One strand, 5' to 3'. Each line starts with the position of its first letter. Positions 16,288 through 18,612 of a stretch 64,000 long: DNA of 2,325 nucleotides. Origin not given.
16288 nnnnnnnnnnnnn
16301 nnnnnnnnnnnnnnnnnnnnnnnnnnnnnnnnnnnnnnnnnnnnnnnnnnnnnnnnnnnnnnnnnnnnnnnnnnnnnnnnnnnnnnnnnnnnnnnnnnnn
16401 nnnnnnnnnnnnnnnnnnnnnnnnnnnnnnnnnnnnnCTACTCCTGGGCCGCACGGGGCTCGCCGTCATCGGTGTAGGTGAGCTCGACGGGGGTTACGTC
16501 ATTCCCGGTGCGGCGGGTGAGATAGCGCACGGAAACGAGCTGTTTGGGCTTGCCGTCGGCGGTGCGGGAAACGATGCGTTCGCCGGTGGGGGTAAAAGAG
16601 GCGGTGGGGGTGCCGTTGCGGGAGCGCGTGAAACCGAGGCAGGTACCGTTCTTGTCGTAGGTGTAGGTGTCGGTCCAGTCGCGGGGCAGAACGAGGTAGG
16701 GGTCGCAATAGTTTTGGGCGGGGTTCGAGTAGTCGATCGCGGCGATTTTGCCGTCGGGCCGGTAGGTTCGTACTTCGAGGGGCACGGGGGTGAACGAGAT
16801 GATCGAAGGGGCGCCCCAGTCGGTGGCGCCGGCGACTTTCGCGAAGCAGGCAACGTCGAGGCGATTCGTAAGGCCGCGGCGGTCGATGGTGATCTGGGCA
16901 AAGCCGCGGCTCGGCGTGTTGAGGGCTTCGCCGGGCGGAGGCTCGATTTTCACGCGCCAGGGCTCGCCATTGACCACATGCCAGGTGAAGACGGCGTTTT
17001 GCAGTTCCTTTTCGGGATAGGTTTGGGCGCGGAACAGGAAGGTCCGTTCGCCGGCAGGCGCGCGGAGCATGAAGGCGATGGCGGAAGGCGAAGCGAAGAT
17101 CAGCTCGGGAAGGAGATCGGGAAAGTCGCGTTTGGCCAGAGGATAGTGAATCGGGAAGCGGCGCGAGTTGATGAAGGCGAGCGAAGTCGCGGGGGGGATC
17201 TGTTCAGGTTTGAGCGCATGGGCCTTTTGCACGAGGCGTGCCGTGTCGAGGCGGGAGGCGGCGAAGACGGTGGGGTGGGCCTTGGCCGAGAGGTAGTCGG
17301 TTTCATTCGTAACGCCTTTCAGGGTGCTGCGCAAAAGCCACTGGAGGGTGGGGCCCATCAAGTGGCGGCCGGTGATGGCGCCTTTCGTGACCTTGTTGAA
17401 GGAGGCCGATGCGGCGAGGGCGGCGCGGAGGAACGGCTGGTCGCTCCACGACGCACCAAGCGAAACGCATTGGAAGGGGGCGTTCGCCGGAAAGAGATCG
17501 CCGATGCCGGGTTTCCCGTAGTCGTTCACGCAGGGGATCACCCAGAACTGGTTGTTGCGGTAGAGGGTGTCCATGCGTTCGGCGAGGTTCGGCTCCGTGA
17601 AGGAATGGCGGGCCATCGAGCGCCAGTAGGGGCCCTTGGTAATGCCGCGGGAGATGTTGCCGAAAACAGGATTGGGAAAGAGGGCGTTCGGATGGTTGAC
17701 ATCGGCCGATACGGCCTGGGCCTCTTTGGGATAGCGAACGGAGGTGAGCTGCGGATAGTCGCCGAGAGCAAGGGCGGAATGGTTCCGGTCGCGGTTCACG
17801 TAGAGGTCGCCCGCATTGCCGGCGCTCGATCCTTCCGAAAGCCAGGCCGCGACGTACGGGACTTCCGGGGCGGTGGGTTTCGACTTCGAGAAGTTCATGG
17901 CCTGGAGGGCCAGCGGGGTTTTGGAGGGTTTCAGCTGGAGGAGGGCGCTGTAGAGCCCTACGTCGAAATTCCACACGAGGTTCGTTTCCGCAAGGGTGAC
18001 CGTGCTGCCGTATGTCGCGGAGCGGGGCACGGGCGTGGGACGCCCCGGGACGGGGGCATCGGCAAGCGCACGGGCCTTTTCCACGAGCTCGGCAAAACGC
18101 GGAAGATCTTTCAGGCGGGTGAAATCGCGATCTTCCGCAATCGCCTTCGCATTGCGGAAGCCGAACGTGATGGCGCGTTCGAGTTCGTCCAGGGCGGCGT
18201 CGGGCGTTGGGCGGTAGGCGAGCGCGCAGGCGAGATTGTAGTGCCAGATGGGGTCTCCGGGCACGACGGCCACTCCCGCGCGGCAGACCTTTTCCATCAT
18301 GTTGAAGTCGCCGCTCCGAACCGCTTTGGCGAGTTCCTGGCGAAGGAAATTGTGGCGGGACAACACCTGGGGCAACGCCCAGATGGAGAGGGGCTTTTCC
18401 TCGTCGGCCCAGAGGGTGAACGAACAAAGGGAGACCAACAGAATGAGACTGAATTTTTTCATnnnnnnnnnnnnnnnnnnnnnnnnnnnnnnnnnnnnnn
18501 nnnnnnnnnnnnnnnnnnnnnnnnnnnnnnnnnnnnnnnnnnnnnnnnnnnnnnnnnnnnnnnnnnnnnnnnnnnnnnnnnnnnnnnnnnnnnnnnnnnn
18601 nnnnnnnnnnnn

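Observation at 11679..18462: A PKS-like operon whose KS, AT and DH catalytic residues all look substituted while the fused PPTase looks intact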

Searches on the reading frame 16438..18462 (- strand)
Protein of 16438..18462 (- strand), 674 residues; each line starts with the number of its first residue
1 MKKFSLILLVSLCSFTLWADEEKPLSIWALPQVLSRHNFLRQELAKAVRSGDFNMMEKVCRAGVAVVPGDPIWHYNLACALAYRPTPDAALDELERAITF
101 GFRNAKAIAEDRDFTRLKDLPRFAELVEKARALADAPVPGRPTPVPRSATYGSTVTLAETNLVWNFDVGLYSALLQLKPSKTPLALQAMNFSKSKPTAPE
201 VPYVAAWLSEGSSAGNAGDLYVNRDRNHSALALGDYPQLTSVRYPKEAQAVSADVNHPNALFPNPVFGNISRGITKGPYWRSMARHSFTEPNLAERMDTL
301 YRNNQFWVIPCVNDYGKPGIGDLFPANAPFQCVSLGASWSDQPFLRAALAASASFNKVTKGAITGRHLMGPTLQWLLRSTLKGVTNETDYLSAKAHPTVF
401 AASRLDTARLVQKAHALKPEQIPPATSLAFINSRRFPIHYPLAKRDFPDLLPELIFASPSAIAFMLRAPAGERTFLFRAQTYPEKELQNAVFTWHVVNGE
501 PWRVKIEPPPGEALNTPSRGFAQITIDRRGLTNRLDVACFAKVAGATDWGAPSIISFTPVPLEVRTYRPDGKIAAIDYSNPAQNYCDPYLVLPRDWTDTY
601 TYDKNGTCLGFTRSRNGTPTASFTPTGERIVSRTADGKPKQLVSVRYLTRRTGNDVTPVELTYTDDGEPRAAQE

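Call 5: search_protein_families(library=pfam, proteins=[window:16438-18462:-], max_evalue=0.1)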
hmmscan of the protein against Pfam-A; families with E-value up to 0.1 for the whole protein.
window:16438-18462:- (674 aa): 0 families

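Call 6: search_protein_families(library=ncbifam, proteins=[window:16438-18462:-], max_evalue=0.1)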
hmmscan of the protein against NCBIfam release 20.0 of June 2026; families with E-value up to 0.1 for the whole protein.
window:16438-18462:- (674 aa): 1 family
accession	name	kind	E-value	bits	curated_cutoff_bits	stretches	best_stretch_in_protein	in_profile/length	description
NF047558.1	TPR_END_plus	domain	1.7e-12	47.1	32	1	74-128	2-56/56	TPR end-of-group domain-containing protein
